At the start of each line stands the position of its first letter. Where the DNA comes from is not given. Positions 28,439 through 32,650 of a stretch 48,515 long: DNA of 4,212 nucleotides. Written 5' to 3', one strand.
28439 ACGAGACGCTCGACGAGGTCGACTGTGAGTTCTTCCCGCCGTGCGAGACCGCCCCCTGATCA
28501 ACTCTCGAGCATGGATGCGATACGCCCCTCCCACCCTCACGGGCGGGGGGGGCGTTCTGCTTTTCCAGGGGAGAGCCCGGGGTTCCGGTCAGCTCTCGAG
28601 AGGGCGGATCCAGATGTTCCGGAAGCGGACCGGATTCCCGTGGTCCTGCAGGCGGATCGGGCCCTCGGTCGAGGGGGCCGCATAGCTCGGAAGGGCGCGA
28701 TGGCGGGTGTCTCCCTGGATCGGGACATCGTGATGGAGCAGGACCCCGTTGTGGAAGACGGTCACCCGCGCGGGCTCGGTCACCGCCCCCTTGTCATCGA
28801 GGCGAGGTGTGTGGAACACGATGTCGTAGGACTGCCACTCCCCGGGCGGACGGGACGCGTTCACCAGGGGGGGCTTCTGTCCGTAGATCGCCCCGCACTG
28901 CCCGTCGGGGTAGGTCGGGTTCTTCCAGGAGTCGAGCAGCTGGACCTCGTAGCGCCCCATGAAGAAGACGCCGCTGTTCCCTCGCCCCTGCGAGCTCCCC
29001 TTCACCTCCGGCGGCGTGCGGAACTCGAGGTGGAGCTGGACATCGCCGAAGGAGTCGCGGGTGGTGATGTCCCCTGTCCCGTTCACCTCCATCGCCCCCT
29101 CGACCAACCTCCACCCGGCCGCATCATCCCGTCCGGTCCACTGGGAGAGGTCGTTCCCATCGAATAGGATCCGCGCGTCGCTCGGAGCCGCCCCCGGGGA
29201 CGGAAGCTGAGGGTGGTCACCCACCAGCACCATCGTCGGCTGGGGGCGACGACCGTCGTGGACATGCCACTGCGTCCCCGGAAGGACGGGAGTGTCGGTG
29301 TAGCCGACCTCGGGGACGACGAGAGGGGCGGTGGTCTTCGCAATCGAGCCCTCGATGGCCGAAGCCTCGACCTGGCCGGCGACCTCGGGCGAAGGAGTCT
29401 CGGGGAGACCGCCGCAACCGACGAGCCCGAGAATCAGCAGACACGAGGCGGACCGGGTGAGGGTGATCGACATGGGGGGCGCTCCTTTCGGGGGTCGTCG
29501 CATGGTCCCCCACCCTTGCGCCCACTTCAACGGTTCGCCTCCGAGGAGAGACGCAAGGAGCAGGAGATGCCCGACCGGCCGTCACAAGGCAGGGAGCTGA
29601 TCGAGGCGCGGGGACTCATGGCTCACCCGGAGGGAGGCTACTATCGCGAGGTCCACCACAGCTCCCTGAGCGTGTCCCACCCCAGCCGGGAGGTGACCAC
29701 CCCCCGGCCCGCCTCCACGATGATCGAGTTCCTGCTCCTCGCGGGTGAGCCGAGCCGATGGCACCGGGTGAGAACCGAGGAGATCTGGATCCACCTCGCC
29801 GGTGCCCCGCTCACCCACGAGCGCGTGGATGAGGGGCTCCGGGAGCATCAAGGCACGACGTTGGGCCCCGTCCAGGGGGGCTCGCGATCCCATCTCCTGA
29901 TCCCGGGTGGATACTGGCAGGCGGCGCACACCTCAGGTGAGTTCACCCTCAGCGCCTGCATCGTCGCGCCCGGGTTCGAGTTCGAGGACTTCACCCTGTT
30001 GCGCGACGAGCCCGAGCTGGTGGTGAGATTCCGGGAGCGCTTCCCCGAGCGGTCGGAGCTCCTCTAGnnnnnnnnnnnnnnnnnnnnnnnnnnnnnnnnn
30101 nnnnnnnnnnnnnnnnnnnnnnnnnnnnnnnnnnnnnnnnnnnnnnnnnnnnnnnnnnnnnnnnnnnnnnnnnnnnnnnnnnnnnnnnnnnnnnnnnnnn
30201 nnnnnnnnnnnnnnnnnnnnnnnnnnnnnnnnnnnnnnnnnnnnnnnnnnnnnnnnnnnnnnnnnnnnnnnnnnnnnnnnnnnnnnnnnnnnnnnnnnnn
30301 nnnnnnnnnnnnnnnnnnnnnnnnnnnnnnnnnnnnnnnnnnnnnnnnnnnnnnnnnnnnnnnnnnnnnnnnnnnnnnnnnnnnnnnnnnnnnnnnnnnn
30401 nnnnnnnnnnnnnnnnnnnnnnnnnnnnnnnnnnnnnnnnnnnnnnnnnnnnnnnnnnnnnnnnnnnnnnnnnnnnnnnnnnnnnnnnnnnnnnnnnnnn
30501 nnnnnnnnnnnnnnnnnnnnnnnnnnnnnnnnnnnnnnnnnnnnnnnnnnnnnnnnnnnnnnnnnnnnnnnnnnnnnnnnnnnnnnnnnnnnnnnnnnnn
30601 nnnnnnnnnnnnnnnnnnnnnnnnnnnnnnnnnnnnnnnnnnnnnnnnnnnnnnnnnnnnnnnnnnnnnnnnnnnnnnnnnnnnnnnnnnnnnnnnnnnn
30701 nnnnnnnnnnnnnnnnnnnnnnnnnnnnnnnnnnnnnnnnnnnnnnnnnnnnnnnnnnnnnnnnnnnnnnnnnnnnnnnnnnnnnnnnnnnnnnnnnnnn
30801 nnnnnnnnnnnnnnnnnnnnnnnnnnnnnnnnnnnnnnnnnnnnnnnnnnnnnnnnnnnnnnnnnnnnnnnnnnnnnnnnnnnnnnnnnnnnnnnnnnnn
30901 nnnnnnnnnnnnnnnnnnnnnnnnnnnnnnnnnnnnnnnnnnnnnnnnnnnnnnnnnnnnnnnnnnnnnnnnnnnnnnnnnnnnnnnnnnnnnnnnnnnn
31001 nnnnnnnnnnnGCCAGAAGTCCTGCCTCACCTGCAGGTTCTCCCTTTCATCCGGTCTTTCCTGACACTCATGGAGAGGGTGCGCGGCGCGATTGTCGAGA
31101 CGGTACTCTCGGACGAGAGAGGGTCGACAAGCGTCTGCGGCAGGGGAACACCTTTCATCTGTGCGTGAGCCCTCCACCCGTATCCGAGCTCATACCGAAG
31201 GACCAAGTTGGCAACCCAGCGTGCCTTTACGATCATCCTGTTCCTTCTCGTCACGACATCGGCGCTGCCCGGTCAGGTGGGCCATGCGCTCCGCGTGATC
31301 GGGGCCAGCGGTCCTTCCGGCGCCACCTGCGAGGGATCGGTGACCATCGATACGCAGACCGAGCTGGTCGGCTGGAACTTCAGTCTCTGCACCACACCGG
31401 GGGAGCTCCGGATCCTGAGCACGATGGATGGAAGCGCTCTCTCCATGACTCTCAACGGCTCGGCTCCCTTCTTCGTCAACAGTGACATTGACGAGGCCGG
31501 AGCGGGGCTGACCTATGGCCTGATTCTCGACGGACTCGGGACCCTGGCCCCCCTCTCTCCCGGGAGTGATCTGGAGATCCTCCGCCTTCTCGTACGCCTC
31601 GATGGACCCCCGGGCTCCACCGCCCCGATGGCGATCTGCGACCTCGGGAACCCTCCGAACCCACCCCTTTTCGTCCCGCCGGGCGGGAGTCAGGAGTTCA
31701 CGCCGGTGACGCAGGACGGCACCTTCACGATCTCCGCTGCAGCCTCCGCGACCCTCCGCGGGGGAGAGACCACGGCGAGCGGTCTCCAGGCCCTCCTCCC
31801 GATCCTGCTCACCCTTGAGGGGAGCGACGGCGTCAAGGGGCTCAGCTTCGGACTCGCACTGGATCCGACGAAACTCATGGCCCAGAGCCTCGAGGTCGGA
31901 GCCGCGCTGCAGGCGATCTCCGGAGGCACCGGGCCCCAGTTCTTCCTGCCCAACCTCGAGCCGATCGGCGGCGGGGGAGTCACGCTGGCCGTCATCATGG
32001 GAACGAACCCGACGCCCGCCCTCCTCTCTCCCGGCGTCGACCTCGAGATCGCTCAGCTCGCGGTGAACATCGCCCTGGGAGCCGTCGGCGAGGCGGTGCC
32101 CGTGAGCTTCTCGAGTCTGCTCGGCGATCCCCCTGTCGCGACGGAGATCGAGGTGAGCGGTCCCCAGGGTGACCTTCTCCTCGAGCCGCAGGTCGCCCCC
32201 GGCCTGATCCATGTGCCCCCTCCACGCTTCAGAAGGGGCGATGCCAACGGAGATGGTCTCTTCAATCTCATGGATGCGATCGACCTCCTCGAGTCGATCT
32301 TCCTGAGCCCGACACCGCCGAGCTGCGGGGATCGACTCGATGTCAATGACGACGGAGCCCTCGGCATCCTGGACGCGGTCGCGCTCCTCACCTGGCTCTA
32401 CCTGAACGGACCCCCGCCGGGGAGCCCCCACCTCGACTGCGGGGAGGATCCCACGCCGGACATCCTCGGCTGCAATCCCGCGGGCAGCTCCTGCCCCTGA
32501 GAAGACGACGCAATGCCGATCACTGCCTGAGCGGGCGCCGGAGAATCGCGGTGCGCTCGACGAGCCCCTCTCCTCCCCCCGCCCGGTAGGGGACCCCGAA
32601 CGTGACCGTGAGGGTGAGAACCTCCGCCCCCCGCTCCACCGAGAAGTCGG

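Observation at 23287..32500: Candidate cell-surface assembly or sorting locus: a giant Ig-repeat protein and a cohesin-like protein share a C-terminal tag and flank a membrane C39-type peptidase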

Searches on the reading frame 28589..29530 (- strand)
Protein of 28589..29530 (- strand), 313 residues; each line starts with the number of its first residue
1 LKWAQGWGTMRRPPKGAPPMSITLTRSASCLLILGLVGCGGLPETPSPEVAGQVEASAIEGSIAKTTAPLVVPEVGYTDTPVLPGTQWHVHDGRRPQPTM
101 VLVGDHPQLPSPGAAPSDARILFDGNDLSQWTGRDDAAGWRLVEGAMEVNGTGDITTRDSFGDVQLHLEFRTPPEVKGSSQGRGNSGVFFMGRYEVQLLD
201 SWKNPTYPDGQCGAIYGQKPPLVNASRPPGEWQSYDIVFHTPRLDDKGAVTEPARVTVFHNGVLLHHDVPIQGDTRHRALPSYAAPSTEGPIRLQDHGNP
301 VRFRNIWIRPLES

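Call 3: search_protein_families(library=pfam, proteins=[window:28589-29530:-], max_evalue=0.1)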
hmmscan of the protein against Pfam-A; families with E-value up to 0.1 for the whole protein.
window:28589-29530:- (313 aa): 1 family
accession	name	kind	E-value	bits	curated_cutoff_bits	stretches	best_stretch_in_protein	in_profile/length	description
PF06439.18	3keto-disac_hyd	-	8.5e-47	160.1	26.8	1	119-309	2-187/187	3-keto-disaccharide hydrolase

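Call 4: search_protein_families(library=ncbifam, proteins=[window:28589-29530:-], max_evalue=0.1)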
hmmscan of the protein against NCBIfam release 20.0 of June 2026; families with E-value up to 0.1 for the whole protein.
window:28589-29530:- (313 aa): 0 families

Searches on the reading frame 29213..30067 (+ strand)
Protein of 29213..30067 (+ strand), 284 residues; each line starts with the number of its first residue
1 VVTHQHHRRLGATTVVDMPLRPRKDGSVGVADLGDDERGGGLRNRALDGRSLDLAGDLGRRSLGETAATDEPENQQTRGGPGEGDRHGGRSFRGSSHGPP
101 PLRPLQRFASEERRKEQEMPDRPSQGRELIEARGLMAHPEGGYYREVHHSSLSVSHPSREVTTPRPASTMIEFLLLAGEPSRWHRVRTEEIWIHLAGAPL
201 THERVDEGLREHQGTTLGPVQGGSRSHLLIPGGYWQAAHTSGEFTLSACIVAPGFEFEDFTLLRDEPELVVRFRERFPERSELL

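Call 3: search_protein_families(library=pfam, proteins=[window:29213-30067:+], max_evalue=0.1)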
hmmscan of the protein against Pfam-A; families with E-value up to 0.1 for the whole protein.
window:29213-30067:+ (284 aa): 1 family
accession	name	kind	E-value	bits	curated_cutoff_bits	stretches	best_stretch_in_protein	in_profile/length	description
PF06172.17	Cupin_5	-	2.8e-37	128.3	25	1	128-262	2-138/139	Cupin superfamily (DUF985)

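Call 4: search_protein_families(library=ncbifam, proteins=[window:29213-30067:+], max_evalue=0.1)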
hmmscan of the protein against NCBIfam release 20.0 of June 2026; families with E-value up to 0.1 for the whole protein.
window:29213-30067:+ (284 aa): 0 families

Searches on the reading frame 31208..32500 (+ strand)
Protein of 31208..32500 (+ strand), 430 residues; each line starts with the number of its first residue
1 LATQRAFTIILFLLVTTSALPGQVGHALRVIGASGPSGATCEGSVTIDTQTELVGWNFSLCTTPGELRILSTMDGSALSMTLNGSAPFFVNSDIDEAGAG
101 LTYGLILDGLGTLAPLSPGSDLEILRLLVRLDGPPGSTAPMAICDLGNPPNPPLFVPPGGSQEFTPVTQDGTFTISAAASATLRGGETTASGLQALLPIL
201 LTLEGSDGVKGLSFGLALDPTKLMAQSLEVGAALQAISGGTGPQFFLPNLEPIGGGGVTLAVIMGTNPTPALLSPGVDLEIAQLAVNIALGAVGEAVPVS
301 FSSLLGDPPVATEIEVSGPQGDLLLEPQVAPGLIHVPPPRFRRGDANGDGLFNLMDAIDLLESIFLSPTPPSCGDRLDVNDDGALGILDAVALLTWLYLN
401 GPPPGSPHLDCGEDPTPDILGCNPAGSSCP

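Call 3: search_protein_families(library=pfam, proteins=[window:31208-32500:+], max_evalue=0.1)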
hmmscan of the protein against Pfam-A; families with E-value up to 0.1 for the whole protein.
window:31208-32500:+ (430 aa): 1 family
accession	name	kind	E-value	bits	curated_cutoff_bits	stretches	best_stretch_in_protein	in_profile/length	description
PF00404.24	Dockerin_1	-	0.012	16.3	22.9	1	344-392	2-51/57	Dockerin type I domain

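Call 4: search_protein_families(library=ncbifam, proteins=[window:31208-32500:+], max_evalue=0.1)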
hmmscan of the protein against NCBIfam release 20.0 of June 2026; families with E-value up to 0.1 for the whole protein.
window:31208-32500:+ (430 aa): 0 families

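Call 13: find_homologous_proteins(query=window:31208-32500:+, max_evalue=0.001)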
Query window:31208-32500:+ (430 aa): 25 proteins with E <= 0.001 among 8000 candidates.
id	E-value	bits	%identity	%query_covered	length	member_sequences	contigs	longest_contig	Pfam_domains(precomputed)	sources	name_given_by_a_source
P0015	3.6e-266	901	97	100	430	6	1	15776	-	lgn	-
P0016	7.7e-264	893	97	100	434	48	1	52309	-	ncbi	-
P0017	3.8e-30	123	32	49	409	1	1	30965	-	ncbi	-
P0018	7.1e-30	122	32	50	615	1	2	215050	PF00404.25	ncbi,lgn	ncbi:MAG: hypothetical protein AB7O52_07025 [Planctomycetota bacterium]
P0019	1.4e-21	95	47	18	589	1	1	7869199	PF00404.25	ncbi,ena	-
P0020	1.8e-15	75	54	21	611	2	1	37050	PF01839.30,PF13517.13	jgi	-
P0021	3.0e-15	74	56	20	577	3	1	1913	-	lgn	-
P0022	1.1e-14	72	38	33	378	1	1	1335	PF01839.30,PF13517.13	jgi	jgi:hypothetical protein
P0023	1.5e-14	72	53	14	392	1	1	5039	PF00404.25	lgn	-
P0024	2.3e-13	68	44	21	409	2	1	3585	-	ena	-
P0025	2.4e-12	65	47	20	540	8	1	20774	PF13229.13,PF05048.20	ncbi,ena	-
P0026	7.8e-12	63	45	20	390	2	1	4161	PF00404.25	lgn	-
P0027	1.1e-11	62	49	20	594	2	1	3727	PF06739.18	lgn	-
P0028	2.2e-11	61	42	23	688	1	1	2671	PF00404.25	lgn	-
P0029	4.1e-11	61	48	17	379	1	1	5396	PF00404.25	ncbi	ncbi:MAG: dockerin type I repeat-containing protein [Planctomycetota bacterium]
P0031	6.4e-11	60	43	20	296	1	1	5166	PF00404.25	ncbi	-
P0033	6.1e-10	57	36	29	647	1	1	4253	PF00404.25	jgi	jgi:hypothetical protein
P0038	7.0e-8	50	45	19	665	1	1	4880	PF00404.25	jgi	jgi:hypothetical protein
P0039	1.3e-5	42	37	14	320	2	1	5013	PF00404.25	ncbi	-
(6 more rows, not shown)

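Call 45: search_protein_families(library=pfam, alignment_id=A4, max_evalue=1)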
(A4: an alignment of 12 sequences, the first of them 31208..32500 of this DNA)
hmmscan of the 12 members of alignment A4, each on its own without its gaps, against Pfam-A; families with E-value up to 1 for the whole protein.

A. member 1, window:31208-32500:+ (430 aa): 1 family
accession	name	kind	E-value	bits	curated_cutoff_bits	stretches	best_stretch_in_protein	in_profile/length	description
PF00404.24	Dockerin_1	-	0.012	16.3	22.9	1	344-392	2-51/57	Dockerin type I domain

B. families by the number of members that match (of 12 scanned): 5 families
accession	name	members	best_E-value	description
PF00404.24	Dockerin_1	9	7.4e-08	Dockerin type I domain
PF00963.24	Cohesin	4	1.1e-11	Cohesin domain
PF13499.12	EF-hand_7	1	0.0039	EF-hand domain pair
PF13405.12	EF-hand_6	1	0.05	EF-hand domain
PF08884.16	Flagellin_D3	1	0.083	Flagellin D3 domain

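Call 54: predict_structure(alignment_id=A4)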
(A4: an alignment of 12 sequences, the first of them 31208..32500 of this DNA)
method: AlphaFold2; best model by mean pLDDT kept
length: 430 residues; sequences in the alignment: 12
mean_pLDDT: 84.5   pTM: 0.63
mean pLDDT of the five models: 84.5, 82.8, 79.7, 79.0, 78.3
residues with pLDDT >= 90: 215; 70-90: 164; 50-70: 27; < 50: 24
segments of 3 or more residues with pLDDT < 50: 1-22
pLDDT, mean of each block of 10 residues (from residue 1): 35 33 72 90 94 92 92 93 88 88 85 87 95 91 80 83 86 89 95 92 91 92 91 85 82 70 71 91 92 90 86 85 91 90 87 90 85 87 90 93 87 80 64
secondary structure, 60 per line:
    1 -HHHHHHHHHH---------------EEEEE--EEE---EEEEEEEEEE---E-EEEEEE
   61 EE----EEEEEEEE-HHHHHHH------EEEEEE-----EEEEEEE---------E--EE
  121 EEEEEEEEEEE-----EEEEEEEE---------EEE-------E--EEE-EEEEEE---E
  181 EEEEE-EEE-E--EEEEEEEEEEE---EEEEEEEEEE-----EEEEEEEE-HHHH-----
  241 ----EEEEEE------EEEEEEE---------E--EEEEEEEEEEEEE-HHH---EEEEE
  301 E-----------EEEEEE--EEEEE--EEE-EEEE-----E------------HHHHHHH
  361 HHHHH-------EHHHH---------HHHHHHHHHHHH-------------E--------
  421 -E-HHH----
elements in order: H2-11 E27-31 E34-36 E40-49 E55-62 E67-74 H76-82 E89-94 E100-106 E119-131 E137-144 E154-156 E167-169 E171-176 E180-185 E187-189 E194-204 E208-217 E223-230 H232-235 E245-250 E257-263 E276-288 E296-301 E313-318 E321-325 E328-330 E332-335 H354-365 H374-377 H387-398

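Call 57: fold_search(model_id=the predicted structure, library=pdb)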
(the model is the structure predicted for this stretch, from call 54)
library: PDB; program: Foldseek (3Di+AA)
matches with E <= 10: 1998; with E <= 0.001: 791
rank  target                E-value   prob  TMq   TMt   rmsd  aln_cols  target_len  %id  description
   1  3l8q_C                7.9e-13  1.00  0.28  0.35  22.0       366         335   13  Structure analysis of the type II cohesin dyad from the adaptor ScaA scaffoldin of Acetivibrio cellulolyticus (released 2010-05-05)
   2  3l8q_A                8.3e-13  1.00  0.28  0.35  22.3       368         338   12  Structure analysis of the type II cohesin dyad from the adaptor ScaA scaffoldin of Acetivibrio cellulolyticus (released 2010-05-05)
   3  3l8q_D                1.1e-12  1.00  0.28  0.35  21.4       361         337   14  Structure analysis of the type II cohesin dyad from the adaptor ScaA scaffoldin of Acetivibrio cellulolyticus (released 2010-05-05)
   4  4fl4_C                7.3e-12  1.00  0.32  0.43  16.0       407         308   13  Scaffoldin conformation and dynamics revealed by a ternary complex from the Clostridium thermocellum cellulosome (released 2012-06-27)
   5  3l8q_B                7.3e-12  1.00  0.28  0.35  22.3       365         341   13  Structure analysis of the type II cohesin dyad from the adaptor ScaA scaffoldin of Acetivibrio cellulolyticus (released 2010-05-05)
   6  4fl4_L                2.7e-11  1.00  0.31  0.42  16.5       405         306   12  Scaffoldin conformation and dynamics revealed by a ternary complex from the Clostridium thermocellum cellulosome (released 2012-06-27)
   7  4fl4_I                1.7e-10  1.00  0.31  0.42  16.8       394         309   13  Scaffoldin conformation and dynamics revealed by a ternary complex from the Clostridium thermocellum cellulosome (released 2012-06-27)
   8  3kcp_A                3.4e-10  1.00  0.31  0.42  15.4       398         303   13  Crystal structure of interacting Clostridium thermocellum multimodular components (released 2010-02-09)
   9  4dh2_C                6.0e-09  1.00  0.29  0.73   3.2       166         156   14  Crystal structure of Coh-OlpC(Cthe_0452)-Doc435(Cthe_0435) complex: A novel type I Cohesin-Dockerin complex from Clost (released 2012-11-28)
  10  5dza                  6.7e-09  1.00  0.35  0.44   7.9       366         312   10  Streptococcus agalactiae AgI/II polypeptide BspA C terminal domain (WT) (released 2016-06-22)
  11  2vn5_C                9.3e-09  1.00  0.30  0.82   2.9       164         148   17  The Clostridium cellulolyticum dockerin displays a dual binding mode for its cohesin partner (released 2008-05-20)
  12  4tsh_B                9.3e-09  1.00  0.36  0.33   8.8       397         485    8  A Novel Protein Fold Forms an Intramolecular Lock to Stabilize the Tertiary Structure of Streptococcus mutans Adhesin  (released 2014-10-22)
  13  6kgc_A                9.8e-09  1.00  0.30  0.81   3.0       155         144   12  Crystal structure of CaDoc0917(R49D)-CaCohA2 complex at pH 5.4 (released 2020-07-08)
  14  7l0o_A                1.1e-08  1.00  0.36  0.33   8.3       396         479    9  Streptococcus gordonii C123 Domain(s)-Structural and Functional Analysis (released 2021-09-08)
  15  4uyq_A                1.5e-08  1.00  0.29  0.81   2.7       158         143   14  High resolution structure of the third cohesin ScaC in complex with the ScaB dockerin with a mutation in the C-termina (released 2015-04-15)
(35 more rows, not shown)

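Call 61: list_cluster_members(proteins=[P0016, P0004, P0040, P0001])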
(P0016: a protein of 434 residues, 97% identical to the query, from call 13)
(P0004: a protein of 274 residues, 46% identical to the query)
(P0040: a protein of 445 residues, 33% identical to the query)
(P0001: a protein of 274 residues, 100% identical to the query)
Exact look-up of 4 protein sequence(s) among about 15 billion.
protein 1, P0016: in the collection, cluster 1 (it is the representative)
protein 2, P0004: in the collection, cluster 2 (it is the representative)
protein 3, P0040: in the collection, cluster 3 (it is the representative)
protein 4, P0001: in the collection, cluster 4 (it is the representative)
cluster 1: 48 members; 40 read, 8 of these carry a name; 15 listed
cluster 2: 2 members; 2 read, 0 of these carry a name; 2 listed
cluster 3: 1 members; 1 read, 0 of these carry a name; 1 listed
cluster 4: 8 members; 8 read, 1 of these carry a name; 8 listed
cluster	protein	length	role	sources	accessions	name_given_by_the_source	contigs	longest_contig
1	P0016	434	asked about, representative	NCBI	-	-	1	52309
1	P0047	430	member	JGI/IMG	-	hypothetical protein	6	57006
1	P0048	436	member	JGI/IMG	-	hypothetical protein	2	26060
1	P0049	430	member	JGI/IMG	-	hypothetical protein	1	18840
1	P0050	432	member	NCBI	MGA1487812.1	MAG: hypothetical protein ACO4B3_02210 [Planctomycetota bacterium]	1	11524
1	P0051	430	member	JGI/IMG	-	hypothetical protein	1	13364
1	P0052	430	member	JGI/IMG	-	hypothetical protein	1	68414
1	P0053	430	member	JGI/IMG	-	-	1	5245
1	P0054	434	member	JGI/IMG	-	hypothetical protein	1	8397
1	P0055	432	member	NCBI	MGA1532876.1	MAG: hypothetical protein ACO4B4_00080 [Planctomycetota bacterium]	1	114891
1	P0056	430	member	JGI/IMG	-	-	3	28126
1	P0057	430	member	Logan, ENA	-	-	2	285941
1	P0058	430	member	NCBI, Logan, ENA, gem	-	-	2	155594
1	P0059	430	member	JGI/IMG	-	-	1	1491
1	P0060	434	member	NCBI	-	-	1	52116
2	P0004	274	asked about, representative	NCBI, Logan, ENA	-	-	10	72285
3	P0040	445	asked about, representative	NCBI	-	-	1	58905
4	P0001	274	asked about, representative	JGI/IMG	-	-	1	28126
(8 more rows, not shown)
